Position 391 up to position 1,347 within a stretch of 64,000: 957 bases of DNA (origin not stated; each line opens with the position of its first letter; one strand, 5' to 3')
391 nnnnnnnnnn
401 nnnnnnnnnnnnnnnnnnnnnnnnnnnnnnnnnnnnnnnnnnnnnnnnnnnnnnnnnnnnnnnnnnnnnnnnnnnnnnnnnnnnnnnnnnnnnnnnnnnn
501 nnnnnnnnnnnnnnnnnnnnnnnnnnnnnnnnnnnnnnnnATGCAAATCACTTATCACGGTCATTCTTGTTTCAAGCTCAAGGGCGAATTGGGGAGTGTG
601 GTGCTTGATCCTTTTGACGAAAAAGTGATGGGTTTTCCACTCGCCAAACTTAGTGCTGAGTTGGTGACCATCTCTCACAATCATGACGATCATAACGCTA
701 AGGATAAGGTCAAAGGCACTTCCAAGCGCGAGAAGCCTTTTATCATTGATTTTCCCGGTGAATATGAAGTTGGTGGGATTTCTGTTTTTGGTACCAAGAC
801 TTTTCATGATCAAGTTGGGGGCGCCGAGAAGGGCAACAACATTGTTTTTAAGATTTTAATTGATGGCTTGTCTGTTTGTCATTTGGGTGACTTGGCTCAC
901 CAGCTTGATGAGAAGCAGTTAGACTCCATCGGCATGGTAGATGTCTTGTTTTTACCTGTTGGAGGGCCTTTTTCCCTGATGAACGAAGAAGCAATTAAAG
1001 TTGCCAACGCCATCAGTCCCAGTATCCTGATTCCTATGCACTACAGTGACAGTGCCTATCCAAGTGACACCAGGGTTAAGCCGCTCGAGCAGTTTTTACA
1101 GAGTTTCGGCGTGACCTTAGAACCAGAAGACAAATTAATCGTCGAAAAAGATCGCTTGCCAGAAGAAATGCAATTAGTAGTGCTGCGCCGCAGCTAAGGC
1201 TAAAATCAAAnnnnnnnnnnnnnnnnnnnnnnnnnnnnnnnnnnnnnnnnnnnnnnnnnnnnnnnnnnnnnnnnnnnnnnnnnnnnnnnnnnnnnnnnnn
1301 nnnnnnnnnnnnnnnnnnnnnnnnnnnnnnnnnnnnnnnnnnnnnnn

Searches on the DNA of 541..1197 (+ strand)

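Call 59: search_rna_families(sources=[L119, L118, L124], threshold=evalue, max_evalue=5)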
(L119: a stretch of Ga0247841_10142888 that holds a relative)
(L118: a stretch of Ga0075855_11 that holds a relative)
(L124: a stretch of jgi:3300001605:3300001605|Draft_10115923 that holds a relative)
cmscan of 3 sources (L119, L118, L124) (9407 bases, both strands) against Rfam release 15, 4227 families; matches with E-value up to 5: 8.
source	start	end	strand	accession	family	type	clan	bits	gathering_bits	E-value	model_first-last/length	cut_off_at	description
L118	4145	4270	-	RF02960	DUF2800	Cis-reg;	-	24.9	60.2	0.41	1-158/158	no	DUF2800 RNA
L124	13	104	+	RF00142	snoZ118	Gene; snRNA; snoRNA; CD-box;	-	22.3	48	3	1-108/108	no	Small nucleolar RNA Z118/Z121/Z120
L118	5419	5521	+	RF01405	STnc490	Gene; sRNA;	-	20.5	56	1.5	1-124/124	no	STnc490 Hfq binding RNA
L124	233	328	-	RF01302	snoU36a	Gene; snRNA; snoRNA; CD-box;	CL00051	19.9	45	4.2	1-90/90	no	SnoRNA U36a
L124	1232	1310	+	RF00521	SAM_alpha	Cis-reg; riboswitch;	-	19.2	36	1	1-79/79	no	Alpha-proteobacteria SAM riboswitch aptamer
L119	425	495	-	RF00823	lsy-6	Gene; miRNA;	-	19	60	4.4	1-74/74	no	lsy-6 microRNA precursor family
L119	1273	1395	-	RF02111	IS009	Gene;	-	17.4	117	1.3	1-199/199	no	IS009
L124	318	376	+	RF02117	FMR1-AS1_1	Gene; lncRNA;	-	16.8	40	3.1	1-56/56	no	FMR1 antisense RNA 1 conserved region 1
